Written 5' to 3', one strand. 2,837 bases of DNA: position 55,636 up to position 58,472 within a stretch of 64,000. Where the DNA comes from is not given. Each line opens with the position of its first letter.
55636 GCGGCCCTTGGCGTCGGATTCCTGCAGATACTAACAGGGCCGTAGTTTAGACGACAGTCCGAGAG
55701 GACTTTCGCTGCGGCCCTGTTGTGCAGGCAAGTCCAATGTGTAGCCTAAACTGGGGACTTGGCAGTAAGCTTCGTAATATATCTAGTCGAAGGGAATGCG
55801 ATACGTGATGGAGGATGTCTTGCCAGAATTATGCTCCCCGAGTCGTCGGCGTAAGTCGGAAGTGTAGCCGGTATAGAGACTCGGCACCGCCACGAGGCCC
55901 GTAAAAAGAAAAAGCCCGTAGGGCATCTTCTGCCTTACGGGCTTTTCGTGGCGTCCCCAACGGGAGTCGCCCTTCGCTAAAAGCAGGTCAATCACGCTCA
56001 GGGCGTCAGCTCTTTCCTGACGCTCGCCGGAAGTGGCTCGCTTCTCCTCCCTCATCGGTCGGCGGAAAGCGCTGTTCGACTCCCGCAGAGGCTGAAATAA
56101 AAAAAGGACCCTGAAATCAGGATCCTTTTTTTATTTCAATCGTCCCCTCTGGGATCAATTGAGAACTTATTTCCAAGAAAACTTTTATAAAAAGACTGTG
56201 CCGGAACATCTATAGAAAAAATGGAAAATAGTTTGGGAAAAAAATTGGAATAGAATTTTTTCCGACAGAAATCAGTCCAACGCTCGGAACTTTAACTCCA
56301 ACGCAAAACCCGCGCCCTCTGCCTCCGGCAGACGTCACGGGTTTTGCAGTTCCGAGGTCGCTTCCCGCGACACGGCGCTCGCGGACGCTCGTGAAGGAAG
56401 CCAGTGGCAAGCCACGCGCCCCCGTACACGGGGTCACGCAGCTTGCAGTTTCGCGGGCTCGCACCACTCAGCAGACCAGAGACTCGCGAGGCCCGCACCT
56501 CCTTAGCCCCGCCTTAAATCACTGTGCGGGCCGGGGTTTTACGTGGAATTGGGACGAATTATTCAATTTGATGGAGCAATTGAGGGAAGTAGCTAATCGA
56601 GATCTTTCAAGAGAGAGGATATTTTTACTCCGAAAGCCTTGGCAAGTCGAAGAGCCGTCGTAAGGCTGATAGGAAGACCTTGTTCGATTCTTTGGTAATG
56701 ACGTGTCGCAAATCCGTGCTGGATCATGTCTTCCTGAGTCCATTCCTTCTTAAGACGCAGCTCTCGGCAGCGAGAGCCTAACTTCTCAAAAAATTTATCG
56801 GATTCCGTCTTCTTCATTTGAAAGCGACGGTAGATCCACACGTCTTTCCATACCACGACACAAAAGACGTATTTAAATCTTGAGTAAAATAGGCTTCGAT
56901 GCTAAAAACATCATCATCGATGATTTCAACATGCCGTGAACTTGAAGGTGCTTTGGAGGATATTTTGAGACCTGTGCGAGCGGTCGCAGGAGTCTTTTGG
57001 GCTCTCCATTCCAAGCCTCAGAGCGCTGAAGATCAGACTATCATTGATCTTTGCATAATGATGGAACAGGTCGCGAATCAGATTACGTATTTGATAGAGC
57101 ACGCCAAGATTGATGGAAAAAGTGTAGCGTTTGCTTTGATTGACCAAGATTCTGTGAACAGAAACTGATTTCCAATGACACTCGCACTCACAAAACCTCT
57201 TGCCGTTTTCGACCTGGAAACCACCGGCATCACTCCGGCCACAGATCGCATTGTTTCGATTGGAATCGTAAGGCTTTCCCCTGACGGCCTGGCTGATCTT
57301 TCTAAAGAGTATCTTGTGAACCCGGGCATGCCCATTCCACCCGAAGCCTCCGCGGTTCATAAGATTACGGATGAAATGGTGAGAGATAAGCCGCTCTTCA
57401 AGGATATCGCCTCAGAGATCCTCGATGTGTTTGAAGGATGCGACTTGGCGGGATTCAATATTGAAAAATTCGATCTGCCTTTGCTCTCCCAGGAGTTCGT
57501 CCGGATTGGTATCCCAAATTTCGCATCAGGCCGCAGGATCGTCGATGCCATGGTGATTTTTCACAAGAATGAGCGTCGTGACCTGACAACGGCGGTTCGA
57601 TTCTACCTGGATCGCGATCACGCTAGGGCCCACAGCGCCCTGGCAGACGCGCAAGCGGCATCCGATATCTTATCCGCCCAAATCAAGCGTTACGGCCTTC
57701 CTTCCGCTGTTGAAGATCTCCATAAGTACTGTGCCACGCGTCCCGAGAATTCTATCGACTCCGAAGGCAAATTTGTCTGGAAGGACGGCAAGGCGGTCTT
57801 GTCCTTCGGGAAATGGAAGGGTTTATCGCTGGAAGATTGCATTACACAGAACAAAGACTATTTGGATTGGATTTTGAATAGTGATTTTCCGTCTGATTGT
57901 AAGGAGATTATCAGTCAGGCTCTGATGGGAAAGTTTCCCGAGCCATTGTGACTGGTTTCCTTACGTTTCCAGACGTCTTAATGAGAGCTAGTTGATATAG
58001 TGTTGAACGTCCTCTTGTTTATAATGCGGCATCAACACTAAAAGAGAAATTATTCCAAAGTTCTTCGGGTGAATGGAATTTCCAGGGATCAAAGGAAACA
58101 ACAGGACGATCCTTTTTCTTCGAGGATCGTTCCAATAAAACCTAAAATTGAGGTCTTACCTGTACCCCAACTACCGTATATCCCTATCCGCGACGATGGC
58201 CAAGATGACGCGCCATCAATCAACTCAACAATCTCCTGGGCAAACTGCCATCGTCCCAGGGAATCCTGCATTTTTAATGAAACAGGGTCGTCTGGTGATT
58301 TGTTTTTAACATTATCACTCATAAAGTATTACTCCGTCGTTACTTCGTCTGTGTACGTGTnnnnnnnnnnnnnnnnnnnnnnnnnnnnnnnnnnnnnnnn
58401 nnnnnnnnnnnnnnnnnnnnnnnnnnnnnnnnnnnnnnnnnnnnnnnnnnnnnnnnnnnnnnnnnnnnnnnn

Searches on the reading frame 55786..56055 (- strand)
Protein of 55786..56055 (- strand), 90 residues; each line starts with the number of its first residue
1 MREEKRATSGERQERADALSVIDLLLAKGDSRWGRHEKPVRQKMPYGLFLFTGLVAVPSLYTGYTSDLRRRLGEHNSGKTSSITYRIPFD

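Call 62: search_protein_families(library=pfam, proteins=[window:55786-56055:-], max_evalue=0.01)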
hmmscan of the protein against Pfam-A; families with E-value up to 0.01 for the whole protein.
window:55786-56055:- (90 aa): 1 family
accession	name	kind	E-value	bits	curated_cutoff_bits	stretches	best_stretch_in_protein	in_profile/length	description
PF01541.30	GIY-YIG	-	2.9e-06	27.9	22.6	1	59-84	14-39/78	GIY-YIG catalytic domain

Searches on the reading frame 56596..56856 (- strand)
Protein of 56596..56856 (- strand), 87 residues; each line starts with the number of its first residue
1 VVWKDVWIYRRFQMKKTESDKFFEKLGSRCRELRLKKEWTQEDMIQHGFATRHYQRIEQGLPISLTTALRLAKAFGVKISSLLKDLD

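Call 62: search_protein_families(library=pfam, proteins=[window:56596-56856:-], max_evalue=0.01)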
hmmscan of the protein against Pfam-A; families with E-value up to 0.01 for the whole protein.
window:56596-56856:- (87 aa): 2 families
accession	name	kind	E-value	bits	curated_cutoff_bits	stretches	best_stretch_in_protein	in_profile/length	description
PF01381.28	HTH_3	-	4.2e-06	27.1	23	1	31-80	2-53/55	Helix-turn-helix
PF13560.12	HTH_31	-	0.00035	21.2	27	1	26-77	2-56/64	Helix-turn-helix domain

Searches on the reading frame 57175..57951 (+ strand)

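Call 5: search_protein_families(library=pfam, proteins=[window:57175-57951:+], max_evalue=0.1)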
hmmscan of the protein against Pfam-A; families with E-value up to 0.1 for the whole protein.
window:57175-57951:+ (258 aa): 4 families
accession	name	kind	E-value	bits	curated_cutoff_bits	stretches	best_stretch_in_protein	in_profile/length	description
PF00929.31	RNase_T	-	1.9e-22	81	24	1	11-165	2-163/164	Exonuclease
PF20600.3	ExoX-like_C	-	4.7e-06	26.3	26.5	1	209-235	1-27/30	Exodeoxyribonuclease X-like C-terminal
PF16473.11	Rv2179c-like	-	5.4e-05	23.4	27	0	94-167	104-174/177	3'-5' exoribonuclease Rv2179c-like domain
PF13482.12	RNase_H_2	-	6.2e-05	23.4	22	1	12-133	3-100/165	RNase_H superfamily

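Call 6: search_protein_families(library=padloc, proteins=[window:57175-57951:+], max_evalue=0.1)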
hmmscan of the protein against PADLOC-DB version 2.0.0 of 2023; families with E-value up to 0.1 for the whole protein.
window:57175-57951:+ (258 aa): 4 families
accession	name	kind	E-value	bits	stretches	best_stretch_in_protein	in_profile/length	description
PDLC05027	PDC-S48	-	9.2e-32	108.6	1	9-195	6-192/411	-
PDLC01247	DEDDh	-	4e-30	103.3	1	11-166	2-138/139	"CAS-I,CAS-II,CAS-III,CAS-IV,CAS-V,CAS-VI; associated"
PDLC05028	PDC-S48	-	7.2e-23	78.9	1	9-171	20-181/512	-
PDLC03817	RTasSbcB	-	0.00042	17.4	1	12-117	5-117/436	DRT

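Call 7: search_protein_families(library=ncbifam, proteins=[window:57175-57951:+], max_evalue=1)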
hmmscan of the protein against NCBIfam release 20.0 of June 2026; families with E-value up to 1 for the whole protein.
window:57175-57951:+ (258 aa): 28 families (the best 25 are shown)
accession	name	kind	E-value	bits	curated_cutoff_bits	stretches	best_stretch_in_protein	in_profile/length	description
NF005927.0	PRK07942.1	subfamily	8.4e-27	94.4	186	1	7-193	7-202/232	DNA polymerase III subunit epsilon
NF004964.0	PRK06310.1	equivalog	9.4e-24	84.2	236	1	9-242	9-223/250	DNA polymerase III subunit epsilon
NF004316.1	PRK05711.1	equivalog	2.1e-22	79.9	196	1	11-165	5-165/234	DNA polymerase III subunit epsilon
NF004963.0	PRK06309.1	equivalog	1e-21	77.6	245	1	9-237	4-211/232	DNA polymerase III subunit epsilon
TIGR01406.1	dnaQ_proteo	equivalog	1.5e-21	77.1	222.7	1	11-165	4-164/231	DNA polymerase III subunit epsilon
NF005907.0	PRK07883.1-5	equivalog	1.4e-20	73.3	454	1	9-187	30-211/584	DEDD exonuclease domain-containing protein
NF004719.0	PRK06063.1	equivalog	2.1e-20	72.9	389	1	6-172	15-179/331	DEDDh family exonuclease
TIGR00573.1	dnaq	subfamily_domain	3.2e-20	72.5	71.5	1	11-171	11-175/217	exonuclease, DNA polymerase III, epsilon subunit family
TIGR01407.1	dinG_rel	hypoth_equivalog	4.7e-20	71.4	547.7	1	10-176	3-169/889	putative DnaQ family exonuclease/DinG family helicase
NF005906.0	PRK07883.1-4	equivalog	2e-19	69.4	495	1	8-174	7-172/563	DEDD exonuclease domain-containing protein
NF005981.0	PRK08074.1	equivalog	1.5e-18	66.2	789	1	11-171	7-167/931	ATP-dependent DNA helicase DinG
NF005905.0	PRK07883.1-3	equivalog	1.5e-17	63.5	508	1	9-183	26-200/581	DEDD exonuclease domain-containing protein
NF005289.0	PRK06807.1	equivalog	8.9e-17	61.3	335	1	8-165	9-164/313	3'-5' exonuclease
NF001688.0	PRK00448.1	equivalog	1.4e-16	59.3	873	1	10-172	426-587/1445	PolC-type DNA polymerase III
TIGR01405.1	polC_Gram_pos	equivalog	2.6e-16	58.5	1043.45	1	10-172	192-353/1211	DNA polymerase III subunit alpha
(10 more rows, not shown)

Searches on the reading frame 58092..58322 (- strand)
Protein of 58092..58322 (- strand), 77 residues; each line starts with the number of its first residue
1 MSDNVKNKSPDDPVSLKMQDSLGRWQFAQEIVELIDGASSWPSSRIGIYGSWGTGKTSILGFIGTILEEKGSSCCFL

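Call 62: search_protein_families(library=pfam, proteins=[window:58092-58322:-], max_evalue=0.01)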
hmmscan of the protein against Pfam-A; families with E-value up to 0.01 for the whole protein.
window:58092-58322:- (77 aa): 1 family
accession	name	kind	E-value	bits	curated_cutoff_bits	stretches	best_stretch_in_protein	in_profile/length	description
PF07693.20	KAP_NTPase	-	3.2e-07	30.4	20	1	26-69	3-46/293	KAP family P-loop domain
